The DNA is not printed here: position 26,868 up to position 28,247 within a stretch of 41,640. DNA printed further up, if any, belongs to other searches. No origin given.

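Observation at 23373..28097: Co-oriented run of HNH nuclease, orphan 136-aa protein, PD-(D/E)xK nuclease, UDG-like glycosylase and membrane protein: candidate undescribed anti-MGE system(s)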

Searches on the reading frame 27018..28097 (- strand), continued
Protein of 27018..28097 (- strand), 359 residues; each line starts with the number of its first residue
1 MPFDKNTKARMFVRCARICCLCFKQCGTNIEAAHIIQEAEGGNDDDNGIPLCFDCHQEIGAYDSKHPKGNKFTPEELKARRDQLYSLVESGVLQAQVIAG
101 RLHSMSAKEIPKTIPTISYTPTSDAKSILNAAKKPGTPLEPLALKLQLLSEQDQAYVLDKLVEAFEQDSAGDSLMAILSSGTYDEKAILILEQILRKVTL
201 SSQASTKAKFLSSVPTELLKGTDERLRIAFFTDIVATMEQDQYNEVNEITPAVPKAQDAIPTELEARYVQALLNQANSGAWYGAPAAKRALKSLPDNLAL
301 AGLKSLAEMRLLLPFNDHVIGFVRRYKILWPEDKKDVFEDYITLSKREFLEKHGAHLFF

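Call 39: find_encoding_contigs(protein=P0137, flank=10000, max_places=4)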
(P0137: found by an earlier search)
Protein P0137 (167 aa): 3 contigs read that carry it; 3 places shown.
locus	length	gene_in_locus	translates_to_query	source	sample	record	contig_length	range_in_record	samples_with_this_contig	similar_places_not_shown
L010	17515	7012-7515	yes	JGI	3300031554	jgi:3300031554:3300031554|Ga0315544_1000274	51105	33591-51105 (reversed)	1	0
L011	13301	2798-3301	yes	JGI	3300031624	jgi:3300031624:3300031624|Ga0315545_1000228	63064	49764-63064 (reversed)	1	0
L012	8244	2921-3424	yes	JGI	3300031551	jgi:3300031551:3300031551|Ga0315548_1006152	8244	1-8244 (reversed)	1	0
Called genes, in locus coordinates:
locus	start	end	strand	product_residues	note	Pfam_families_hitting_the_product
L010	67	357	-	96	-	PF08357:SEFIR, PF13676:TIR_2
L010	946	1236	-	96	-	PF00076:RRM_1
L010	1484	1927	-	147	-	-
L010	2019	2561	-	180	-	-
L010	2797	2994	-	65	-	-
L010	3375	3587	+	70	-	-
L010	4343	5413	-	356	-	PF22823:MrpR_C_cat (faint), PF13102:Phage_int_SAM_5 (weak), PF24624:Int_N (weak), PF00589:Phage_integrase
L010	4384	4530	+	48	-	-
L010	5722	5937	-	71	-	PF12728:HTH_17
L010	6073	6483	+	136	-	-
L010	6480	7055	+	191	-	-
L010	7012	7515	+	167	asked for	PF02075:RuvC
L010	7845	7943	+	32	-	-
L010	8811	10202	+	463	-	PF00072:Response_reg, PF00158:Sigma54_activat, PF14532:Sigma54_activ_2, PF07728:AAA_5 (faint), PF25601:AAA_lid_14, PF02954:HTH_8 (weak)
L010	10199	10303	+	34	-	-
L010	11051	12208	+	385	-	PF00155:Aminotran_1_2 (weak), PF01041:DegT_DnrJ_EryC1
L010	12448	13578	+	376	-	PF01073:3Beta_HSD, PF01370:Epimerase, PF02719:Polysacc_synt_2, PF04321:RmlD_sub_bind, PF13460:NAD_binding_10 (weak), PF16363:GDP_Man_Dehyd, PF07993:NAD_binding_4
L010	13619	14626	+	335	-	PF00953:Glycos_transf_4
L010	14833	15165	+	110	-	-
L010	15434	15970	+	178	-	PF10531:SLBB, PF22461:SLBB_2 (weak)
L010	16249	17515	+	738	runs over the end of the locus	PF02706:Wzz, PF13807:GNVR, PF01656:CbiA (weak), PF10609:ParA (weak), PF13614:AAA_31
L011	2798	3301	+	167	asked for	PF02075:RuvC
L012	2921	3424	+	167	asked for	PF02075:RuvC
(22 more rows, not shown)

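Call 48: find_related_loci(query=A2, collection=viral_contigs, flank=8000)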
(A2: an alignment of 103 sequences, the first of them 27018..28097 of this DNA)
Query A2 (359 aa) in viral_contigs; peptide patterns used: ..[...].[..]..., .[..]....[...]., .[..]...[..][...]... (x = any residue, [..] = any of these).
94 stretches matched a pattern; 10 encode a relative of the query (tblastn E <= 1e-3); 10 distinct loci.
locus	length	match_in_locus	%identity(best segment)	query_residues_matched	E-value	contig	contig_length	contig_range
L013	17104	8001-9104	40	1-358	2e-77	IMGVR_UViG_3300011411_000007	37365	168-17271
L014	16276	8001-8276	52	1-91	2e-27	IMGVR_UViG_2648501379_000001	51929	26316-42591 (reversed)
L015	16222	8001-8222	59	16-88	8e-24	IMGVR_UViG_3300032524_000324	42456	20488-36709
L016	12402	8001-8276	50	1-91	7e-24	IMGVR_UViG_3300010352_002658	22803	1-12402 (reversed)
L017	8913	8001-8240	47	3-85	3e-21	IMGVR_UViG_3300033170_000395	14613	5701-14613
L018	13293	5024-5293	46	1-89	4e-21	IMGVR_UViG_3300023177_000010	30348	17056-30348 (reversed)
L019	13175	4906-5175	46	1-89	4e-21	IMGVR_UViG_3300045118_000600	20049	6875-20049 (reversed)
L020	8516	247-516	46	1-89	5e-21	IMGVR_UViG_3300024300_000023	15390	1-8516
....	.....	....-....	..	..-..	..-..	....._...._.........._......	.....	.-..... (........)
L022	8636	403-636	36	26-94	6e-5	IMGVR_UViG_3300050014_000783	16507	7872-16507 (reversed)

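Call 55: search_protein_families(library=padloc, proteins=[L008:2132-3091:+, L008:3105-3365:+, L008:3638-4372:+, L008:4482-4730:+, L008:4931-5548:+, L008:5578-5796:+, L008:7026-7550:+, L008:7626-8246:+, L006:9300-10001:+], max_evalue=0.01)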
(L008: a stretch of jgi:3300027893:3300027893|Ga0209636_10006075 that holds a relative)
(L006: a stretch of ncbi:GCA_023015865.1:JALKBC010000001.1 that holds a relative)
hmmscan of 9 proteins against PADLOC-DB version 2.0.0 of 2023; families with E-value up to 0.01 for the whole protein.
L008:2132-3091:+ (319 aa): 0 families

L008:3105-3365:+ (86 aa): 1 family
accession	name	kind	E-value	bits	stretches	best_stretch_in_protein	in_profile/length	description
PDLC01660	Cas13Cterm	-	0.0015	16.5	1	5-75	47-114/194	Cas effector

L008:3638-4372:+ (244 aa): 1 family
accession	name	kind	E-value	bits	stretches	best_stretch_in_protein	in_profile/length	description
PDLC02353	AbiV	-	2.7e-10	38.3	1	18-106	24-106/196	AbiV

L008:4482-4730:+ (82 aa): 0 families

L008:4931-5548:+ (205 aa): 0 families

L008:5578-5796:+ (72 aa): 0 families

L008:7026-7550:+ (174 aa): 0 families

L008:7626-8246:+ (206 aa): 0 families

L006:9300-10001:+ (233 aa): 0 families

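Call 61: predict_structure(alignment_id=A2)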
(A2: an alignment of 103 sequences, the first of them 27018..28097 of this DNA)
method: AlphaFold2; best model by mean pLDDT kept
length: 359 residues; sequences in the alignment: 103
mean_pLDDT: 93.7   pTM: 0.89
mean pLDDT of the five models: 93.7, 92.5, 92.3, 90.1, 89.7
residues with pLDDT >= 90: 306; 70-90: 46; 50-70: 7; < 50: 0
segments of 3 or more residues with pLDDT < 50: none
pLDDT, mean of each block of 10 residues (from residue 1): 92 95 91 94 95 91 69 91 95 94 86 85 98 97 97 97 96 97 92 96 97 97 96 98 96 98 98 96 98 98 91 86 98 97 95 85
secondary structure, 60 per line:
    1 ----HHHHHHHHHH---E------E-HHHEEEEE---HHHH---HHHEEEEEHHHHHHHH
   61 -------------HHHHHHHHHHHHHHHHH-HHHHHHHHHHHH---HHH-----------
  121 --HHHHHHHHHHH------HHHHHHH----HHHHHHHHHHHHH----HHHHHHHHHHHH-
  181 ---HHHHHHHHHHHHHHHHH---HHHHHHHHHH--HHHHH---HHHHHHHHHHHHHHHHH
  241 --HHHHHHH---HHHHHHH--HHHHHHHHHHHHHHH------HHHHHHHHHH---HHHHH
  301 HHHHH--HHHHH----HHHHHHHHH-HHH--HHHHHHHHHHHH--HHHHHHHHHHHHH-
elements in order: H5-14 E30-34 H38-41 E48-52 H53-60 H74-90 H92-103 H123-133 H140-146 H151-163 H168-179 H184-200 H204-213 H216-220 H224-240 H243-249 H253-259 H262-276 H283-292 H296-305 H308-312 H317-325 H332-343 H346-358

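Call 65: fold_search(model_id=the predicted structure, library=pdb)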
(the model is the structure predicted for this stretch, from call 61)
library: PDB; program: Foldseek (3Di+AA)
matches with E <= 10: 613; with E <= 0.001: 0
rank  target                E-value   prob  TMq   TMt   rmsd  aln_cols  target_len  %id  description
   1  2yjy_A                1.9e-01  0.82  0.25  0.26  10.6       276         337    9  A specific and modular binding code for cytosine recognition in PUF domains (released 2011-06-08)
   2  4rv1_C                2.7e-01  0.77  0.31  0.28  15.1       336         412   16  Crystal Structure of Engineered Protein. Northeast Structural Genomics Consortium (NESG) Target OR497. (released 2014-12-10)
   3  3h3d_Y                3.1e-01  0.75  0.26  0.28  10.8       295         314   10  Drosophila Pumilio RNA binding domain (Puf domain) (released 2009-04-28)
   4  6iur_A                3.5e-01  0.57  0.26  0.19  18.0       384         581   10  A phosphatase complex STRN3-PP2Aa (released 2019-12-04)
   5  3wpt_B                3.6e-01  0.72  0.30  0.27  17.7       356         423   10  Crystal structure of closed dimer of human importin-alpha1 (Rch1) (released 2015-01-21)
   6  8vsu_A                3.8e-01  0.38  0.23  0.25  16.9       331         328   14  Cryo-EM structure of LKB1-STRADalpha-MO25alpha heterocomplex (released 2024-07-10)
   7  2ho1_B                3.8e-01  0.33  0.18  0.25  12.8       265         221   13  Functional Characterization of Pseudomonas Aeruginosa pilF (released 2006-07-25)
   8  4rv1_F                4.0e-01  0.66  0.30  0.27  15.2       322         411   16  Crystal Structure of Engineered Protein. Northeast Structural Genomics Consortium (NESG) Target OR497. (released 2014-12-10)
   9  2ie3_A                4.3e-01  0.44  0.24  0.17  18.2       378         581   10  Structure of the Protein Phosphatase 2A Core Enzyme Bound to Tumor-inducing Toxins (released 2006-11-07)
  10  3h3d_X                4.5e-01  0.72  0.27  0.29   9.7       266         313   11  Drosophila Pumilio RNA binding domain (Puf domain) (released 2009-04-28)
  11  3q0q_A                4.5e-01  0.66  0.25  0.26  10.0       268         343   12  Crystal structure of the PUMILIO-homology domain from Human PUMILIO2 in complex with p38alpha NREa (released 2011-03-16)
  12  4rv1_A                4.9e-01  0.69  0.31  0.28  14.8       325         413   16  Crystal Structure of Engineered Protein. Northeast Structural Genomics Consortium (NESG) Target OR497. (released 2014-12-10)
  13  2yjy_B                5.3e-01  0.72  0.27  0.28   8.7       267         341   11  A specific and modular binding code for cytosine recognition in PUF domains (released 2011-06-08)
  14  4rv1_D                5.3e-01  0.63  0.30  0.27  15.1       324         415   14  Crystal Structure of Engineered Protein. Northeast Structural Genomics Consortium (NESG) Target OR497. (released 2014-12-10)
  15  8u1x_A                5.3e-01  0.30  0.22  0.16  18.9       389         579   10  The structure of the PP2A-B56Delta holoenzyme mutant - E197K (released 2024-01-17)
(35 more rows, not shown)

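Call 84: find_related_loci(query=A2, collection=metagenome_contigs, flank=6000)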
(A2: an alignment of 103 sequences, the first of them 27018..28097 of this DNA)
Query A2 (359 aa) in metagenome_contigs; peptide patterns used: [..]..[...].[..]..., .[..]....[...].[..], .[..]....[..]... (x = any residue, [..] = any of these).
600 stretches matched a pattern (row limit reached: there are more); 474 encode a relative of the query (tblastn E <= 1e-3); the best 80 are kept; 80 distinct loci.
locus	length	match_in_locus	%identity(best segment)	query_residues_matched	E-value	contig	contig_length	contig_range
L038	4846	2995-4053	50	1-349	3e-115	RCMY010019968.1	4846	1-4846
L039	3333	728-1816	47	1-353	4e-108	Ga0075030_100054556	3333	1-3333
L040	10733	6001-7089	44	1-353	3e-100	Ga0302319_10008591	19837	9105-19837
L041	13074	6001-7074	48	1-353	6e-100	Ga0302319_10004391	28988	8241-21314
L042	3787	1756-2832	48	1-353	2e-100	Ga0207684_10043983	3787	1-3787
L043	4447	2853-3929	48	1-353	8e-100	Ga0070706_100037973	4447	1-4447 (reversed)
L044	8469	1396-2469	47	1-353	1e-98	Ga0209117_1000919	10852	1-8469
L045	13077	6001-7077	46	1-353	1e-96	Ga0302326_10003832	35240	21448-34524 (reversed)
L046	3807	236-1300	45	1-353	1e-96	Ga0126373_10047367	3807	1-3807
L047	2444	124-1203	43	1-353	4e-94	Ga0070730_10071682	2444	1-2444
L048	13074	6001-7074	44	1-353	4e-91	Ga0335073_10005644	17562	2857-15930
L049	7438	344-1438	42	1-357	2e-90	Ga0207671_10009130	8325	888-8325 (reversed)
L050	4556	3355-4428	44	1-353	2e-87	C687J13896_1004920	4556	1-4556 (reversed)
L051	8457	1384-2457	44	1-353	2e-87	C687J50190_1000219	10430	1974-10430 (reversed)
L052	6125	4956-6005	43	1-345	3e-86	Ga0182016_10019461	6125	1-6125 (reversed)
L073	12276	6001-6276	71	1-91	7e-43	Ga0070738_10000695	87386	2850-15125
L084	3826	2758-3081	59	1-112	2e-40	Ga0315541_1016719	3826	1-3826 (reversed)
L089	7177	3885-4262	46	1-124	3e-30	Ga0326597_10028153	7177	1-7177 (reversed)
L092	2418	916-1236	49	1-106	4e-30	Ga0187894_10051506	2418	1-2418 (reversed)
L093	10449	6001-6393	41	1-124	1e-29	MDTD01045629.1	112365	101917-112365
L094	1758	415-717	49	1-102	7e-30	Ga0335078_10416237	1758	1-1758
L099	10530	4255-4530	57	1-91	2e-29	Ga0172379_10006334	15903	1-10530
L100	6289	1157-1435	54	1-92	3e-29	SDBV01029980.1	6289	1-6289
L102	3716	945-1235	52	1-96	2e-29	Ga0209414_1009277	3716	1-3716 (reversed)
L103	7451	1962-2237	53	1-91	3e-29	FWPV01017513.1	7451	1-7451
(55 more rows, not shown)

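Call 89: search_protein_families(library=pfam, alignment_id=A6, max_evalue=0.00001)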
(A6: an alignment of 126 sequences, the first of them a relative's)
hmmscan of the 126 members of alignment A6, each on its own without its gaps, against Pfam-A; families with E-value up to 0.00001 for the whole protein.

A. member 1, L005:2678-4873:+ (732 aa): 2 families
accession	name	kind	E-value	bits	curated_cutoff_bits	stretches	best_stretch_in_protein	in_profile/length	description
PF00501.34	AMP-binding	-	2.5e-75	254.1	29.9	1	141-553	3-384/384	AMP-binding enzyme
PF23562.2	AMP-binding_C_3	-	7.3e-13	49.4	20.8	1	591-727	2-122/124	AMP-binding enzyme C-terminal domain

B. families by the number of members that match (of 126 scanned): 81 families (the first 25 are shown)
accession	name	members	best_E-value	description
PF00239.26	Resolvase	3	8.5e-26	Resolvase, N terminal domain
PF07508.19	Recombinase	3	1.8e-19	Recombinase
PF13408.12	Zn_ribbon_recom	3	1.1e-12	Recombinase zinc beta ribbon domain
PF02384.22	N6_Mtase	2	1.3e-113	N-6 DNA Methylase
PF07669.17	Eco57I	2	9.5e-23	Eco57I restriction-modification methylase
PF04343.18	DUF488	2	1.6e-21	Domain of unknown function DUF488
PF13020.12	NOV_C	2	5.6e-19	Protein NO VEIN, C-terminal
PF00589.27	Phage_integrase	2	6.4e-18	Phage integrase family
PF04326.19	SLFN_AlbA_2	2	5.1e-17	Schlafen, AlbA_2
PF13560.12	HTH_31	2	2.8e-10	Helix-turn-helix domain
PF01381.28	HTH_3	2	8e-10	Helix-turn-helix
PF01053.26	Cys_Met_Meta_PP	1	4.1e-151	Cys/Met metabolism PLP-dependent enzyme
PF01208.23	URO-D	1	9e-136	Uroporphyrinogen decarboxylase (URO-D)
PF12623.12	Hen1_L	1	5e-115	RNA repair, ligase-Pnkp-associating, region of Hen1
PF01341.22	Glyco_hydro_6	1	3e-79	Glycosyl hydrolases family 6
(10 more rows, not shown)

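Call 90: search_protein_families(library=padloc, alignment_id=A6, max_evalue=1e-10)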
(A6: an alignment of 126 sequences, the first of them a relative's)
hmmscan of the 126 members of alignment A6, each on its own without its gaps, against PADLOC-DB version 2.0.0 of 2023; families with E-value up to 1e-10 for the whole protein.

A. member 1, L005:2678-4873:+ (732 aa): 0 families

B. families by the number of members that match (of 126 scanned): 144 families (the first 25 are shown)
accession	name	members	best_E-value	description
PDLC03359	MTase_II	2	8.1e-153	Type II methyltransferase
PDLC04134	mad2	2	3.5e-56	mads_2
PDLC03338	MTase_II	2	3.6e-44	Type II methyltransferase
PDLC04505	PDC-M19A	2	2.1e-19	-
PDLC03267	MTase_II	2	2.7e-16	Type II methyltransferase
PDLC03048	REase_I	1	0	Type I restriction enzyme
PDLC03227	MTase_II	1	6.1e-191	Type II methyltransferase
PDLC03420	REase_II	1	3.7e-148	Type II restriction enzyme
PDLC03022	MTase_I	1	8e-114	Type I methyltransferase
PDLC05008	PDC-S36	1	7e-107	-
PDLC03202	Helicase_II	1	1e-92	Type II helicase domain protein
PDLC03027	MTase_I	1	1.5e-86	Type I methyltransferase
PDLC02643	DrmMI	1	3e-85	DrmMI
PDLC03046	REase_I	1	1.3e-75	Type I restriction enzyme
PDLC03031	MTase_I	1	6.4e-72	Type I methyltransferase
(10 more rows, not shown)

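Call 97: find_encoding_contigs(protein=P0136, flank=8000, max_places=6)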
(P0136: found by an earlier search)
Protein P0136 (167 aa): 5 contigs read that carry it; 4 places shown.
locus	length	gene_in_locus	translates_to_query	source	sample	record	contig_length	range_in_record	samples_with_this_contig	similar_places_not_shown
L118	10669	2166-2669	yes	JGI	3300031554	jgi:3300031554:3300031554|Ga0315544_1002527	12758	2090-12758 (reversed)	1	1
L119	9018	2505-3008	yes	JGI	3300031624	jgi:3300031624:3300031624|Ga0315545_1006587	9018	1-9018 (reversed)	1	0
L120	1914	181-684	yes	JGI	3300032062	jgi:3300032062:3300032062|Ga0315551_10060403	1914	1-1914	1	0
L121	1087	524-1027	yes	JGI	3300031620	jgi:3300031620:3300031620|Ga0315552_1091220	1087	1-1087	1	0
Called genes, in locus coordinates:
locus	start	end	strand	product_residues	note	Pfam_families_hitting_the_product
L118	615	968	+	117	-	PF12844:HTH_19, PF01381:HTH_3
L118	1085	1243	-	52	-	-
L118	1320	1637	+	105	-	-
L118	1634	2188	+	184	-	-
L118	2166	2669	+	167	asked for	PF02075:RuvC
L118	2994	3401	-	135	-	-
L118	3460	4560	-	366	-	-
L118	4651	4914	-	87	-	PF05016:ParE_toxin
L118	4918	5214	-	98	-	PF02604:PhdYeFM_antitox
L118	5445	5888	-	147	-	-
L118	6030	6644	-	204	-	-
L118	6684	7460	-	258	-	PF13424:TPR_12 (faint), PF14561:TPR_20 (faint)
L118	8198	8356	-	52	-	-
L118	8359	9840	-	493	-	PF07690:MFS_1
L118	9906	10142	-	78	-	PF02080:TrkA_C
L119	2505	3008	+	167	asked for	PF02075:RuvC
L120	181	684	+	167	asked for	PF02075:RuvC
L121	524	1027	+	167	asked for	PF02075:RuvC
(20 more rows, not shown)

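Call 100: search_dna_similar(query=window:27018-28097:-, collection=plasmids, mode=protein, max_rows=12)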
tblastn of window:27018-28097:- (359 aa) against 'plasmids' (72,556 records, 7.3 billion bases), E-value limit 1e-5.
Records with a match: 3; places in all: 3; records where one place covers at least 80% of the query: 0.
Best place of each record, by identity: <60% 3.
By first word of the organism name: Candidatus 3.
By predicted mobility (MOB-suite, as given by PLSDB): non-mobilizable 3.
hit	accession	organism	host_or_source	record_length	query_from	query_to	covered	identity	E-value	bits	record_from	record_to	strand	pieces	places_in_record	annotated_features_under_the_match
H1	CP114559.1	Candidatus Manganitrophus sp.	activated carbon metagenome,metagenomic ...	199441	1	91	25%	54.3%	2e-28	123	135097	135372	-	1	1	HNH endonuclease signature motif containing protein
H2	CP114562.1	Candidatus Manganitrophus sp.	activated carbon metagenome,metagenomic ...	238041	1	91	25%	54.3%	2e-28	123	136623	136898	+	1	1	HNH endonuclease signature motif containing protein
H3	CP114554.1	Candidatus Manganitrophus sp.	activated carbon metagenome,metagenomic ...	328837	1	91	25%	54.3%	2e-28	123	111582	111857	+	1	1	HNH endonuclease signature motif containing protein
